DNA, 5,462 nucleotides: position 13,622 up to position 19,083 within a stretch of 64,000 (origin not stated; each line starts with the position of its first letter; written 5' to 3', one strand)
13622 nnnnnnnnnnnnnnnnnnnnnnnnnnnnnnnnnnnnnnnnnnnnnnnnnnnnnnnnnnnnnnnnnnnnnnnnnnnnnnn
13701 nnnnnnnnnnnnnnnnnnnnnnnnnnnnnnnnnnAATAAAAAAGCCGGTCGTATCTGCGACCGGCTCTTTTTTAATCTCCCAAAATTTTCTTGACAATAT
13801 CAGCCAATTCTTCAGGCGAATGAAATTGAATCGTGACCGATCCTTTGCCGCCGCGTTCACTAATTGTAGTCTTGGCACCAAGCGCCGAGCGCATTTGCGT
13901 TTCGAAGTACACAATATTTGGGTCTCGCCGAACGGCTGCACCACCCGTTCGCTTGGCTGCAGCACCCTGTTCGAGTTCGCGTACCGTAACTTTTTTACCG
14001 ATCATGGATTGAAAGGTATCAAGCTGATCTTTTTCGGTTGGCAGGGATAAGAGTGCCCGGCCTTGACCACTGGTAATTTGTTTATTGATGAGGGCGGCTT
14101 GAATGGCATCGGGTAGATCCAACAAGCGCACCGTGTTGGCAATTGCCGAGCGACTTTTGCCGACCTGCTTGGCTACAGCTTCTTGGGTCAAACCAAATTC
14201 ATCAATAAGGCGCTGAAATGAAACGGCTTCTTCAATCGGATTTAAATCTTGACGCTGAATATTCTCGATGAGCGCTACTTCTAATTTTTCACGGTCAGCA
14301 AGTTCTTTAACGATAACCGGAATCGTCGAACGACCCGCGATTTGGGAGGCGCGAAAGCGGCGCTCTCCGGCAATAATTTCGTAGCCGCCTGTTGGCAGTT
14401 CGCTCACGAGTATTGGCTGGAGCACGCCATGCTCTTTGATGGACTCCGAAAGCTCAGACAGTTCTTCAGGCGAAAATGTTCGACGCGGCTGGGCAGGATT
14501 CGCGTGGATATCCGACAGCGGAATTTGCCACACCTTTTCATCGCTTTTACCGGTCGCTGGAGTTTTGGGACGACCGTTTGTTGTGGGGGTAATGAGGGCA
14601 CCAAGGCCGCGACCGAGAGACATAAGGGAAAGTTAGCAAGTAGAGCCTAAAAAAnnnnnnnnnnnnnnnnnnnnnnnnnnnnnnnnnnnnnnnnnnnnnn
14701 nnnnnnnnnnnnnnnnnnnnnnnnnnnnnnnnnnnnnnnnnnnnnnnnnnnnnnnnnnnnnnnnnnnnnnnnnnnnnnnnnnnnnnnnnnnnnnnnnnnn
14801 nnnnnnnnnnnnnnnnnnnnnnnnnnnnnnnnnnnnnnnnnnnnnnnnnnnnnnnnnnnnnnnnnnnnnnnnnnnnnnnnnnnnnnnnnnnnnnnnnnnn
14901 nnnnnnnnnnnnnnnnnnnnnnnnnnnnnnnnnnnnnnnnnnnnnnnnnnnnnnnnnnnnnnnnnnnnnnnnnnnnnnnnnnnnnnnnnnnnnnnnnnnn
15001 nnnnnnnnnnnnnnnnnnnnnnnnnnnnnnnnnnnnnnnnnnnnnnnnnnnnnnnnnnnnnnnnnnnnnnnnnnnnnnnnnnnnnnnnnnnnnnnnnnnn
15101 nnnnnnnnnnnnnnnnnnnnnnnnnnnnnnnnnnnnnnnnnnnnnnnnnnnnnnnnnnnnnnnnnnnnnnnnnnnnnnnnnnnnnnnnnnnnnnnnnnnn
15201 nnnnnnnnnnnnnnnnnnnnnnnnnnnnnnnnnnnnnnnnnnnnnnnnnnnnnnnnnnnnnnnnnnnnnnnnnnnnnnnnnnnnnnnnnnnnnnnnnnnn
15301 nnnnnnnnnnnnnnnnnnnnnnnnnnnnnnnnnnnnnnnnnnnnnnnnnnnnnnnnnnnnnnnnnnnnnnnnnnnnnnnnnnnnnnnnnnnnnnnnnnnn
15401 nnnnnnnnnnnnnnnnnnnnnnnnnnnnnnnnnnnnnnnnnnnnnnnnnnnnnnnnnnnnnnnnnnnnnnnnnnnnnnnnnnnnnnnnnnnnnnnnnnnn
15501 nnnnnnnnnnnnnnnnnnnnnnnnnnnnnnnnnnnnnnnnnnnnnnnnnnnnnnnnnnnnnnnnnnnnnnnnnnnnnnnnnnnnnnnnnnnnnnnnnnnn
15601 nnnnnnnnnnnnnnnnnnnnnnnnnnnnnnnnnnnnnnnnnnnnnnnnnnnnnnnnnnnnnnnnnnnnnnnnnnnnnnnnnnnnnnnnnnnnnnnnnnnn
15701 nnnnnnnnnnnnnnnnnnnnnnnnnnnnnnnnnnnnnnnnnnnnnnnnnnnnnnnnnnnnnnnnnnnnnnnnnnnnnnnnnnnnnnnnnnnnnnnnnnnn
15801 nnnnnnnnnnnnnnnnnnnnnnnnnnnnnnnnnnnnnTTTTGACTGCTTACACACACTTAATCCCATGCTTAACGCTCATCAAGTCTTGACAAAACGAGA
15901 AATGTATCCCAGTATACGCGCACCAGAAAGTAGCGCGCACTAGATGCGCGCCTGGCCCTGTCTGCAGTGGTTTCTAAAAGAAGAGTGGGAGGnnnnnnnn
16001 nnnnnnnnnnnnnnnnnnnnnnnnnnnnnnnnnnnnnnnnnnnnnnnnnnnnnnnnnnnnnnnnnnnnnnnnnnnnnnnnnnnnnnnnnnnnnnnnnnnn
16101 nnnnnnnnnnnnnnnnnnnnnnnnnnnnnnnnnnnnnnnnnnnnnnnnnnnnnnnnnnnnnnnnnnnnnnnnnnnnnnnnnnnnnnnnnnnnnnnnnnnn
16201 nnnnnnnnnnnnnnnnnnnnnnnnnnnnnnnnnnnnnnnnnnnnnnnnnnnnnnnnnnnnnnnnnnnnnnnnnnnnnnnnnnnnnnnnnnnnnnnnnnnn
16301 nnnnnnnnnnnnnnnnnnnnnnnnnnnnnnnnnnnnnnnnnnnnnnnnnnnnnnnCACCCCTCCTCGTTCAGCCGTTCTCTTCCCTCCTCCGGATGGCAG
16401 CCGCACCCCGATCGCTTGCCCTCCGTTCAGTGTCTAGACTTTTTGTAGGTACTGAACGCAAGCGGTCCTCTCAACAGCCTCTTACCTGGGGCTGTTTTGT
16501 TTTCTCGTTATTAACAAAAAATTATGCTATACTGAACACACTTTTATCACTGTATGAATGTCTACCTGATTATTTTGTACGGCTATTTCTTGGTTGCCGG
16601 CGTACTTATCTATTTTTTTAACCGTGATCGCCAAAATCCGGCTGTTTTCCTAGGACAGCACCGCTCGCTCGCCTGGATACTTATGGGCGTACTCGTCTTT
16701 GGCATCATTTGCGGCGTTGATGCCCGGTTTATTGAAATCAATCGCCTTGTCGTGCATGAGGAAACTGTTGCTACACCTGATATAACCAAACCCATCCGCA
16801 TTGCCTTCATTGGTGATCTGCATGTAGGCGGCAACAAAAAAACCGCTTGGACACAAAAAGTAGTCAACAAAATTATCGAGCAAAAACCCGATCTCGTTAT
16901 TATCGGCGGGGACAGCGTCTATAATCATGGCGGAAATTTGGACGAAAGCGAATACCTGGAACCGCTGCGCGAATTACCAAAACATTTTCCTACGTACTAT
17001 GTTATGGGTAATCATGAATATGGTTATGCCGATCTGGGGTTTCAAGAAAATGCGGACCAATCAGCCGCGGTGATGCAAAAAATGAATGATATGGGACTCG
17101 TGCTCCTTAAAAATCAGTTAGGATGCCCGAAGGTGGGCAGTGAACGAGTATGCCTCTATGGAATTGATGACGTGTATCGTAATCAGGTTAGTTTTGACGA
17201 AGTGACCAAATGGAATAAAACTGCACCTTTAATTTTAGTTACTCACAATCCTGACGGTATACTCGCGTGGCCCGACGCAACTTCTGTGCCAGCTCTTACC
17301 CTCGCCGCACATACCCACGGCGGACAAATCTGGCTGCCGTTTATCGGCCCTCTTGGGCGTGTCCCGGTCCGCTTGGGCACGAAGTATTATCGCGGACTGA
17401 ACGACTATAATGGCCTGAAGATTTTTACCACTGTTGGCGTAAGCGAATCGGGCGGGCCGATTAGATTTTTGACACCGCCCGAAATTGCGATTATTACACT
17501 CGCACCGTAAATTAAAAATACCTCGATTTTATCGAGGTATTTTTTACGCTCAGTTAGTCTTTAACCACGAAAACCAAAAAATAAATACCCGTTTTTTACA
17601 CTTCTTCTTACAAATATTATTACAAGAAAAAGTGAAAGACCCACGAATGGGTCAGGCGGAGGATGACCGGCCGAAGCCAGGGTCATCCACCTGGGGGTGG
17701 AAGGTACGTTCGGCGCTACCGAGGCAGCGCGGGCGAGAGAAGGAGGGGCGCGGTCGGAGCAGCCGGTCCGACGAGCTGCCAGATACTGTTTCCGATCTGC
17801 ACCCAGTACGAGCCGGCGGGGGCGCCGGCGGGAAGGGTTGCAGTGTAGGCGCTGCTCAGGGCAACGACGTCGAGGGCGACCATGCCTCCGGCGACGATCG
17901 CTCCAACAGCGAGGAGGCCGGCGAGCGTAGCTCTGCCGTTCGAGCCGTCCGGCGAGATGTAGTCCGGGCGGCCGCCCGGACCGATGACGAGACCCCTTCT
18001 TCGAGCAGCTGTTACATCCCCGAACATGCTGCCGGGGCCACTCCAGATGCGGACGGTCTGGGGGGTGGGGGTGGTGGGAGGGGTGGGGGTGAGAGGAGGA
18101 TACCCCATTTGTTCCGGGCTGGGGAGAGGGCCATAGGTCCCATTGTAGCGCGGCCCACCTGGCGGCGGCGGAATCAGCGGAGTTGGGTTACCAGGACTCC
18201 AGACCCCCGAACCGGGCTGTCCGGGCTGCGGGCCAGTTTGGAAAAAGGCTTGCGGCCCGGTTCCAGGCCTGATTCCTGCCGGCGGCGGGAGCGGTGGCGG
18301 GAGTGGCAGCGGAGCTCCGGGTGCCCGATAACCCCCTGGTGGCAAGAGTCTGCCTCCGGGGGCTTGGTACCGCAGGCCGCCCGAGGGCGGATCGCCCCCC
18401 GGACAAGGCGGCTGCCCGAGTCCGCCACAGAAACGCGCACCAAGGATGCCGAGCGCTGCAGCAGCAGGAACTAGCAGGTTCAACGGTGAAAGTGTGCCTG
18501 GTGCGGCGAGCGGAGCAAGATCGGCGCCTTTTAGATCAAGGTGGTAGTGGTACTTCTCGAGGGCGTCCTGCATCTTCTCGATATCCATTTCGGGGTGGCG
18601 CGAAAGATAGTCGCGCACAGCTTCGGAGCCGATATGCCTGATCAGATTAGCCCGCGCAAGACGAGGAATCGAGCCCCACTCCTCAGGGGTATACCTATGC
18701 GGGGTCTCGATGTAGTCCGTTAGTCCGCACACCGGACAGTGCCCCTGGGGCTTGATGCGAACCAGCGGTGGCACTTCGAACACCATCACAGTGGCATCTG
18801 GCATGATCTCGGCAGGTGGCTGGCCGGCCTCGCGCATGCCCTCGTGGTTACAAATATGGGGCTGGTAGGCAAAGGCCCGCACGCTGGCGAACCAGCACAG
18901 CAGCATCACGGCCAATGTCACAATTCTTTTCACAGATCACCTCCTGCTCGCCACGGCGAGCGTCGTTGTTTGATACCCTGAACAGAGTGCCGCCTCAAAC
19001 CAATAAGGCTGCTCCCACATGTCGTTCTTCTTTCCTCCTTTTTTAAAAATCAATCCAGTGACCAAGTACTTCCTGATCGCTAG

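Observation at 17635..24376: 455-bp near-identical direct repeat and conserved terminator cassette point to recombinational shuffling of N-terminal heads onto constant 3' ends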

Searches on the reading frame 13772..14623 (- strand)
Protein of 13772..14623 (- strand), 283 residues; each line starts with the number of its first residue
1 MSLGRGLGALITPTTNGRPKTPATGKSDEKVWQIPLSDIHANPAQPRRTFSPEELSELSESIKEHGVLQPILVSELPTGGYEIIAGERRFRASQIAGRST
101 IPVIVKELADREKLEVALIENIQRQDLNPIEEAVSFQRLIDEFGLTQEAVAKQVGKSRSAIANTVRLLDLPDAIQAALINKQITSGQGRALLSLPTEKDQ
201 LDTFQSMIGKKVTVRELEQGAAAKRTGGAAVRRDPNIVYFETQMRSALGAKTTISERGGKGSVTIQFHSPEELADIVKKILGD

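Call 10: find_encoding_contigs(protein=window:13772-14623:-, flank=10000, max_places=6)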
Protein window:13772-14623:- (283 aa): 2 contigs read that carry it; 2 places shown.
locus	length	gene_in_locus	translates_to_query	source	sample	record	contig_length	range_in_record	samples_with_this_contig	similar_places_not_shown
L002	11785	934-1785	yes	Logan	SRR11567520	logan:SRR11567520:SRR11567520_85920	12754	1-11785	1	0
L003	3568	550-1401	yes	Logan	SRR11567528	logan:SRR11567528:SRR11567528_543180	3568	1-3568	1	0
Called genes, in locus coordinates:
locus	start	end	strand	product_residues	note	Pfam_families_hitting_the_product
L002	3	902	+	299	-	?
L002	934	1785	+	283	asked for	PF02195:ParB_N, PF17762:HTH_ParB, PF23552:ParB_C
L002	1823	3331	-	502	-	PF13328:HD_4, PF01966:HD, PF04607:RelA_SpoT, PF02824:TGS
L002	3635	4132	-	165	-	-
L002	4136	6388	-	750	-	PF01751:Toprim, PF01131:Topoisom_bac, PF01396:Zn_ribbon_Top1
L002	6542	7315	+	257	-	-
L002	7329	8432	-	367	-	PF02481:DNA_processg_A, PF17782:WHD_DprA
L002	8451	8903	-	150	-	PF01195:Pept_tRNA_hydro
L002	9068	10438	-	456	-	PF00009:GTP_EFTU, PF01926:MMR_HSR1, PF02421:FeoB_N, PF00009:GTP_EFTU, PF01926:MMR_HSR1, PF02421:FeoB_N, PF04548:AIG1, PF14714:KH_dom-like, +6 more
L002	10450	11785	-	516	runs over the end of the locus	PF03816:LytR_cpsA_psr, PF13399:LytR_C (weak)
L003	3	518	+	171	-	?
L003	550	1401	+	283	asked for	PF02195:ParB_N, PF17762:HTH_ParB, PF23552:ParB_C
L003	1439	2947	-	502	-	PF13328:HD_4, PF01966:HD, PF04607:RelA_SpoT, PF02824:TGS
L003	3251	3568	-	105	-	?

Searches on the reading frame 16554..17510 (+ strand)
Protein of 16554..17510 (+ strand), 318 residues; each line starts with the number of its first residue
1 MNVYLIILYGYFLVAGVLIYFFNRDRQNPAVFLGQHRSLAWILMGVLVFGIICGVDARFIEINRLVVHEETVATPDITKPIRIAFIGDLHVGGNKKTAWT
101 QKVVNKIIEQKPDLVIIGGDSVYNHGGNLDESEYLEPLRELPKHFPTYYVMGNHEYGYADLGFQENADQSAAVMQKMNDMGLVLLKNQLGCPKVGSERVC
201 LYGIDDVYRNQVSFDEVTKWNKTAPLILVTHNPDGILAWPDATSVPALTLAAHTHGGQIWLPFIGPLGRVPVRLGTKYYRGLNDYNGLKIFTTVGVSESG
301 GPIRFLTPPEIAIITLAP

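Call 5: search_protein_families(library=pfam, proteins=[window:16554-17510:+], max_evalue=1)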
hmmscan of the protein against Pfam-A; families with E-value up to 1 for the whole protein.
window:16554-17510:+ (318 aa): 3 families
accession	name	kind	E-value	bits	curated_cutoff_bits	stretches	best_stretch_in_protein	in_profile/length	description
PF00149.33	Metallophos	-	4.2e-16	60.4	21.5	1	81-255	1-189/191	Calcineurin-like phosphoesterase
PF12850.12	Metallophos_2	-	9.6e-05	22.9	27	1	82-178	2-72/154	Calcineurin-like phosphoesterase superfamily domain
PF02606.20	LpxK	-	0.14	11.7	27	1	77-113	31-67/328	Tetraacyldisaccharide-1-P 4'-kinase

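Call 58: find_encoding_contigs(protein=window:16554-17510:+, flank=10000, max_places=10)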
Protein window:16554-17510:+ (318 aa): 1 contig read that carries it; 1 place shown.
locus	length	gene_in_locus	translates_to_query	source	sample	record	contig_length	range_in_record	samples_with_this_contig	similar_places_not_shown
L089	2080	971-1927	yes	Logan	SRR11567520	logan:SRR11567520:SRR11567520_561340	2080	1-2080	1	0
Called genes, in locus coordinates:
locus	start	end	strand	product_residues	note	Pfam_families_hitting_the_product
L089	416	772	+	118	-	-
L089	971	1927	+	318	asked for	PF00149:Metallophos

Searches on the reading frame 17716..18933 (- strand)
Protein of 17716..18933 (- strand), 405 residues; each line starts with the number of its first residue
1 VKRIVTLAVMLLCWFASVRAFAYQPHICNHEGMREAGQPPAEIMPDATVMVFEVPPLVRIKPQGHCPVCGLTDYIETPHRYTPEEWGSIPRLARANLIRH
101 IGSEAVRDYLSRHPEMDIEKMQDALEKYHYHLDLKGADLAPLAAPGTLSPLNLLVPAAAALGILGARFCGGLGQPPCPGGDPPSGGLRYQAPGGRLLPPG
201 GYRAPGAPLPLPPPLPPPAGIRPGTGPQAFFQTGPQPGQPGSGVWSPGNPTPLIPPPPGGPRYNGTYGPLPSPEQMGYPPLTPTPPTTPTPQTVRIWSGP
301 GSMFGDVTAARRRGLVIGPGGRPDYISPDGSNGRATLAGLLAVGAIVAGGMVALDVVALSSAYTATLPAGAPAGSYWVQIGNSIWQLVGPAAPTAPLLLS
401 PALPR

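Call 5: search_protein_families(library=pfam, proteins=[window:17716-18933:-], max_evalue=1)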
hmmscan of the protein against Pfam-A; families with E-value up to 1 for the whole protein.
window:17716-18933:- (405 aa): 1 family
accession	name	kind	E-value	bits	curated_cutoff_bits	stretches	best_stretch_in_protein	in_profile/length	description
PF18312.6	ScsC_N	-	0.19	11.9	25.8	1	104-127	7-29/34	Copper resistance protein ScsC N-terminal domain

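Call 8: search_protein_families(library=ncbifam, proteins=[window:17716-18933:-], max_evalue=1)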
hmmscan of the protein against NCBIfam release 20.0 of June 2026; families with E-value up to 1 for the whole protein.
window:17716-18933:- (405 aa): 0 families

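Call 11: find_homologous_proteins(query=window:17716-18933:-, max_evalue=0.001)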
Query window:17716-18933:- (405 aa): 2 proteins with E <= 0.001 among 8000 candidates.
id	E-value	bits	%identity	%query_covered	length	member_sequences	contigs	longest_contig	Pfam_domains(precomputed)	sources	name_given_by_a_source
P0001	1.1e-244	830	100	92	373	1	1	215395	-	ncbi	-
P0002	3.8e-57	212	91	28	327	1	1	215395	-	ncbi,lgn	-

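Call 40: find_encoding_contigs(protein=P0001, flank=10000, max_places=10)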
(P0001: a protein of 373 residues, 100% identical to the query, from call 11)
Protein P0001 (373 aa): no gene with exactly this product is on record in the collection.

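Call 67: search_protein_families(library=padloc, proteins=[window:17716-18933:-], max_evalue=0.1)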
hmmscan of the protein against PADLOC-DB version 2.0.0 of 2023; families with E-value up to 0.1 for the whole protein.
window:17716-18933:- (405 aa): 0 families

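Call 81: search_protein_families(library=phrogs, proteins=[window:17716-18933:-], max_evalue=0.01)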
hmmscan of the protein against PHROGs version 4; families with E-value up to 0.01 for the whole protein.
window:17716-18933:- (405 aa): 0 families
